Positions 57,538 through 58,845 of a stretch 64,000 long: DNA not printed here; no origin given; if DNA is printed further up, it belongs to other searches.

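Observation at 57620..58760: XRE-family regulator island sharing the -35 / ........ / -10 promoter architecture with the two small cassettes: candidate dispersed mini-regulon of foreign genes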

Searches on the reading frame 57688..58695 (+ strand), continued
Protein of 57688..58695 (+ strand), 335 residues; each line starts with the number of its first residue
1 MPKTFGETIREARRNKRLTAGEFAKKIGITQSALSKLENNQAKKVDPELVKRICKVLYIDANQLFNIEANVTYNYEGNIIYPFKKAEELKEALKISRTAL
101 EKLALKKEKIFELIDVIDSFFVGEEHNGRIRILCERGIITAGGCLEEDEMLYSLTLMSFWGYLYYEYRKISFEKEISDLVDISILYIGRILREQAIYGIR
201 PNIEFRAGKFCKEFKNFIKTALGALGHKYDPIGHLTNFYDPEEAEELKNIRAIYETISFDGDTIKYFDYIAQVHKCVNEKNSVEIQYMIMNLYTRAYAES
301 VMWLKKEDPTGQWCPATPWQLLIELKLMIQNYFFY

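Call 38: find_encoding_contigs(protein=P0013, flank=6000, max_places=2)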
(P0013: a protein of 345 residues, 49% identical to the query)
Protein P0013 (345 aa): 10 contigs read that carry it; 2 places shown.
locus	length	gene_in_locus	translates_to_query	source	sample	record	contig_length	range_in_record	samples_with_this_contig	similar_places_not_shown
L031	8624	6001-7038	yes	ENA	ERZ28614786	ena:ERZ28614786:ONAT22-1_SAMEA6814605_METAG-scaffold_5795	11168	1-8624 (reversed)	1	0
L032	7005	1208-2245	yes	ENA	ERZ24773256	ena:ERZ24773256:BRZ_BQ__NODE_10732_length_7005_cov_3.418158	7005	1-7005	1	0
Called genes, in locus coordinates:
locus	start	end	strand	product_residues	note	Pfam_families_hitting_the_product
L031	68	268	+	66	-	PF01197:Ribosomal_L31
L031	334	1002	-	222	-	-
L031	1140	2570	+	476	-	PF00919:UPF0004, PF04055:Radical_SAM, PF01938:TRAM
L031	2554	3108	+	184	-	-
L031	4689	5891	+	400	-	PF05190:MutS_IV, PF05192:MutS_III (weak), PF00488:MutS_V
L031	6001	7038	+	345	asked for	PF01381:HTH_3, PF12844:HTH_19, PF13443:HTH_26, PF13560:HTH_31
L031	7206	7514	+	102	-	-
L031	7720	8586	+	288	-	PF02540:NAD_synthase, PF02568:ThiI (weak)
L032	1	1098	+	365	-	?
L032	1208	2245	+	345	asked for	PF01381:HTH_3, PF12844:HTH_19, PF13443:HTH_26, PF13560:HTH_31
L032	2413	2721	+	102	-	-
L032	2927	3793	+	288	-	PF02540:NAD_synthase, PF02568:ThiI (weak)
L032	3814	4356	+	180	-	PF02525:Flavodoxin_2 (weak), PF03358:FMN_red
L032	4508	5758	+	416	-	PF10091:Glycoamylase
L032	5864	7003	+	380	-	?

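Call 39: find_encoding_contigs(protein=P0017, flank=3000, max_places=1)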
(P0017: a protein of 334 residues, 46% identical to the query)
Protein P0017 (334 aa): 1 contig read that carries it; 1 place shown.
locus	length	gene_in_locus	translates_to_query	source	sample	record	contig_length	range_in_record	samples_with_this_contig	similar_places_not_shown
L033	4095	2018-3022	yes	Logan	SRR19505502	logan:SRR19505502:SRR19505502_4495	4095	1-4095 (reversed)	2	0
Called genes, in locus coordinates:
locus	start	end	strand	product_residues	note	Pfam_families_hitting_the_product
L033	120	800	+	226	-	PF00072:Response_reg, PF00486:Trans_reg_C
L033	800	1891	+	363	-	PF00672:HAMP, PF00512:HisKA, PF02518:HATPase_c, PF14501:HATPase_c_5 (weak)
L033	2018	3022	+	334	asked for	PF01381:HTH_3, PF12844:HTH_19, PF13443:HTH_26, PF13560:HTH_31 (weak)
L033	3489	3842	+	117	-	PF01381:HTH_3, PF12844:HTH_19, PF13443:HTH_26, PF13560:HTH_31 (weak)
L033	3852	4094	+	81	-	?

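Call 41: fold_search(model_id=the predicted structure, library=pdb)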
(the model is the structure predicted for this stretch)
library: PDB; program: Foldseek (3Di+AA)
matches with E <= 10: 508; with E <= 0.001: 0
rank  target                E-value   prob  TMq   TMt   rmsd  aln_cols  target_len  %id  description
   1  5fd4_A                5.5e-03  0.84  0.18  0.19  22.0       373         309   12  Crystal Structure of ComR from Streptococcus suis (released 2016-11-02)
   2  9a7f_A                1.3e-02  1.00  0.18  0.43  10.1        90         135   24  Integrative model of RGHR-DLDH1 by crosslinking MS and deep learning (released 2024-09-18)
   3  3zkc_B                1.6e-02  1.00  0.18  0.88   1.2        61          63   26  Crystal structure of the master regulator for biofilm formation SinR in complex with DNA. (released 2013-03-06)
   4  5jub_A                1.8e-02  0.72  0.18  0.20  22.1       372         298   12  Crystal structure of ComR from S.thermophilus in complex with DNA and its signalling peptide ComS. (released 2016-10-26)
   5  7t5u                  1.8e-02  1.00  0.18  0.87   1.4        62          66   24  Structure of E. coli MS115-1 CapH N-terminal domain (released 2022-09-14)
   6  3zkc_A                2.3e-02  1.00  0.18  0.90   1.1        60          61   27  Crystal structure of the master regulator for biofilm formation SinR in complex with DNA. (released 2013-03-06)
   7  1b0n_A                2.6e-02  1.00  0.19  0.59   1.7        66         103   24  SINR PROTEIN/SINI PROTEIN COMPLEX (released 1999-01-13)
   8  6jq1_A                2.6e-02  1.00  0.18  0.44   8.5        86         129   23  Crystal Structure of DdrO from Deinococcus geothermalis (released 2019-08-28)
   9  3jxb_C                2.9e-02  1.00  0.19  0.90   1.7        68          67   20  Crystal structure of the P22 c2 repressor protein in complex with synthetic operator 9C (released 2010-01-19)
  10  1adr_MODEL_1_A        2.9e-02  1.00  0.19  0.78   3.7        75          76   19  DETERMINATION OF THE NUCLEAR MAGNETIC RESONANCE STRUCTURE OF THE DNA-BINDING DOMAIN OF THE P22 C2 REPRESSOR (1 (released 1994-01-31)
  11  2b5a_B                3.1e-02  1.00  0.18  0.73   1.4        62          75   26  C.BclI, Control Element of the BclI Restriction-Modification System (released 2006-01-03)
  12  1sq8_MODEL_1_A        3.4e-02  1.00  0.18  0.84   1.7        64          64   33  a variant 434 repressor DNA binding domain devoid of hydroxyl groups, NMR, 20 STRUCTURES (released 2004-07-20)
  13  6qer_D                3.4e-02  0.92  0.24  0.27  13.0       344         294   11  Apo Form Of ComR From S. Thermophilus in space group C2 (released 2019-02-20)
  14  2bno_A                3.7e-02  1.00  0.18  0.31   8.7       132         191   12  The structure of Hydroxypropylphosphonic acid epoxidase from S. wedmorenis. (released 2005-10-05)
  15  5jub_B                3.7e-02  0.63  0.19  0.22  19.9       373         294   12  Crystal structure of ComR from S.thermophilus in complex with DNA and its signalling peptide ComS. (released 2016-10-26)
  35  2r1j_L                6.8e-02  1.00  0.18  0.87   1.3        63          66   22  Crystal Structure of the P22 c2 Repressor protein in complex with the synthetic operator 9T (released 2008-04-29)
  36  3jxb_D                6.8e-02  1.00  0.19  0.91   1.5        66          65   21  Crystal structure of the P22 c2 repressor protein in complex with synthetic operator 9C (released 2010-01-19)
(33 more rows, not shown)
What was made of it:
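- On XRE / Cro-C1 HTH (Pfam PF01381 HTH_3): Foldseek matches SinR, 434 and P22 c2 at rmsd 1.1-1.7 Å (call 41).
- On RRNPP (PlcR/ComR/Rgg/PrgX): TM to ComR and PlcR is at most 0.24 (call 41).
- Closest known: Autoregulated Cro/C1-type. Same: The N-terminal five-helix HTH superposes on SinR, 434 and P22 c2 (TMt 0.85-0.91, call 41).
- Foldseek matches the N-terminal domain to the SinR, 434 and P22 c2 DNA-binding domains with TMt 0.85-0.91 and rmsd 1.1-1.7 Å (call 41).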

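Call 70: search_dna_similar(query=window:57688-58692:+, collection=phages, mode=protein, max_evalue=0.001, max_rows=10)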
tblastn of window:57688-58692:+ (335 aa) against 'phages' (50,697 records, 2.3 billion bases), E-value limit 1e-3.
Records with a match: 3; places in all: 3; records where one place covers at least 80% of the query: 0.
Best place of each record, by identity: <60% 3.
By first word of the organism name: Streptococcus 3.
By host as written in the record: Streptococcus suis ZKB4 1; Streptococcus gallolyticus BSJ31 1; Streptococcus gallolyticus BSJ27 1.
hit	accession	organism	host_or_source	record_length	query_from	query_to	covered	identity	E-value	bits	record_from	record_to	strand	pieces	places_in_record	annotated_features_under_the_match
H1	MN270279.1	Streptococcus phage phi-SsuZKB4_rum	Streptococcus suis ZKB4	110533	5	60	17%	42.4%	6e-4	48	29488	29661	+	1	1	epsilon antitoxin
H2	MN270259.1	Streptococcus phage phi-SgaBSJ31_rum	Streptococcus gallolyticus BSJ31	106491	5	60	17%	42.4%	6e-4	48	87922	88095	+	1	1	epsilon antitoxin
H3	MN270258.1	Streptococcus phage phi-SgaBSJ27_rum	Streptococcus gallolyticus BSJ27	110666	5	60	17%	42.4%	6e-4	48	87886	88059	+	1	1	epsilon antitoxin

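Call 73: search_protein_families(library=phrogs, proteins=[L021:7206-7742:-], max_evalue=0.1)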
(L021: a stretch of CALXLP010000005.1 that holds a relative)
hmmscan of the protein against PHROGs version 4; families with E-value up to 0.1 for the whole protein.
L021:7206-7742:- (178 aa): 2 families
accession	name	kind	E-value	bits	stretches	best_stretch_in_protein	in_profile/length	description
phrog_13929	-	unknown function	0.034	15.4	1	102-122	11-31/57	-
phrog_15849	-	unknown function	0.085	14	0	20-58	40-78/94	-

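Call 74: search_protein_families(library=padloc, proteins=[window:57688-58695:+, L021:7206-7742:-], max_evalue=0.1)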
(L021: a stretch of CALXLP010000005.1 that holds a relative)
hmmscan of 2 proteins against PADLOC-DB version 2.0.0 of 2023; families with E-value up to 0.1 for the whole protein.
window:57688-58695:+ (335 aa): 15 families
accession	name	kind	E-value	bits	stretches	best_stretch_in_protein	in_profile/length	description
PDLC02926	HTH_VI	-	1.6e-13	48.7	1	5-70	2-66/92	-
PDLC04142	capH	-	1.7e-07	30.2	1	2-64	4-65/103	capH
PDLC03947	RmrA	-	3.5e-06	24.1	1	5-66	12-72/383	-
PDLC04775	PDC-M69A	-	3.7e-06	25.4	1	4-103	7-104/113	-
PDLC03952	RmrA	-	1.3e-05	22.2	1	7-58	25-75/395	-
PDLC03946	RmrA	-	2.1e-05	21.5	1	9-62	7-59/357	-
PDLC03954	RmrA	-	3.1e-05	21.1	1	6-84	12-87/380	-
PDLC03944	RmrA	-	3.8e-05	20.9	1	6-60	8-61/384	-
PDLC03955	RmrA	-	4e-05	21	1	10-66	26-80/371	-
PDLC03949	RmrA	-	9.3e-05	19.4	1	9-68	7-65/363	-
PDLC03943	RmrA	-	0.0001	19.5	1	6-118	4-105/370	-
PDLC03951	RmrA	-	0.00012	19.2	1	7-115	11-114/400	-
PDLC03948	RmrA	-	0.024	11.5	1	5-59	9-62/397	-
PDLC03953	RmrA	-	0.03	11.5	1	3-60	4-60/373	-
PDLC04133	mad1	-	0.032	12.5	0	16-41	4-29/60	mads_1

L021:7206-7742:- (178 aa): 0 families

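Call 75: search_protein_families(library=pfam, proteins=[L021:7206-7742:-], max_evalue=0.01)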
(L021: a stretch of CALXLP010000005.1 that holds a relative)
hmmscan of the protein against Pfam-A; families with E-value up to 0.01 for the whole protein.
L021:7206-7742:- (178 aa): 0 families

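Call 85: list_cluster_members(proteins=[P0007, P0009, P0031, P0001, P0047, P0050])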
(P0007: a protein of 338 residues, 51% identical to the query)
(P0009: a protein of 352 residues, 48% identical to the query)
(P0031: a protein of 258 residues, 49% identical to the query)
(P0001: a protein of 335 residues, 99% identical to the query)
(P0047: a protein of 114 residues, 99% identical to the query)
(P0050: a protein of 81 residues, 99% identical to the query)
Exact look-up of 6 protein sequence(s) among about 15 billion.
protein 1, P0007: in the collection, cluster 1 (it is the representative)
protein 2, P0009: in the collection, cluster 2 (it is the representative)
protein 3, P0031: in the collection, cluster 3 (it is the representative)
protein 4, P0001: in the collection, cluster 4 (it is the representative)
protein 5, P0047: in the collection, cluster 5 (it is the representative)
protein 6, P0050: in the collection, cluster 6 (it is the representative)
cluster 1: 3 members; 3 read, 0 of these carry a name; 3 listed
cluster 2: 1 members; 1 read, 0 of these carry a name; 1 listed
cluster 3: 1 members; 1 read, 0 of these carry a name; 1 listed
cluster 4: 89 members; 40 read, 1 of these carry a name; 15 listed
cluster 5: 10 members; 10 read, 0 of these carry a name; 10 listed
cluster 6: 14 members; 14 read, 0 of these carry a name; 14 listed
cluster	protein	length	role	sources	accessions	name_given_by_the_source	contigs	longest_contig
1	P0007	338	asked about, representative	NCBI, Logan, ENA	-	-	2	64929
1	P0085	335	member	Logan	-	-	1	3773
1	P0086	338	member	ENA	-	-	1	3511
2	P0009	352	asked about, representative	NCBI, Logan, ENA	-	-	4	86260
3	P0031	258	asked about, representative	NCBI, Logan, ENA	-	-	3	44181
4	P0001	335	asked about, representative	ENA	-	-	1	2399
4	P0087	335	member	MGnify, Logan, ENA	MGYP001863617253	CR=1 FL=1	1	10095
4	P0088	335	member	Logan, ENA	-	-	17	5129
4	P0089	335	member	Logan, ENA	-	-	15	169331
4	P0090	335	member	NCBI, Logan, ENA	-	-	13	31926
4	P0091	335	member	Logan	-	-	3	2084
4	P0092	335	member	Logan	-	-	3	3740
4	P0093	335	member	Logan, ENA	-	-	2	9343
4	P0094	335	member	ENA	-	-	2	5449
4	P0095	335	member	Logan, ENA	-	-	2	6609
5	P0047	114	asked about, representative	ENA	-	-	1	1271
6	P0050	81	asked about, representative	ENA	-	-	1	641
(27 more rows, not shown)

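Call 86: find_related_loci(query=A1, collection=viral_contigs, flank=3000)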
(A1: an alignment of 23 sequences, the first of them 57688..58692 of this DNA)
Query A1 (335 aa) in viral_contigs; peptide patterns used: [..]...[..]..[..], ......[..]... (x = any residue, [..] = any of these).
21 stretches matched a pattern, but none encodes a relative of the query by tblastn (E <= 1e-3).

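Call 94: find_encoding_contigs(protein=window:57688-58695:+, flank=10000, max_places=2)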
Protein window:57688-58695:+ (335 aa): 2 contigs read that carry it; 1 place shown.
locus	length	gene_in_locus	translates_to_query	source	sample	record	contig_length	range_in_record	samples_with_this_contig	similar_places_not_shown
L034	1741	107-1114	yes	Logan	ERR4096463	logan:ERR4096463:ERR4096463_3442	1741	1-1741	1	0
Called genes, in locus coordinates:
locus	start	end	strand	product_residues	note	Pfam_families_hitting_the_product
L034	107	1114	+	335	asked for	PF01381:HTH_3, PF12844:HTH_19, PF13443:HTH_26 (weak), PF13560:HTH_31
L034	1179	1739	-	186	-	?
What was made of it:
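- Tried and rejected: Extending the window through the exact-protein look-up: returned only a 1.7-kb contig (call 94).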
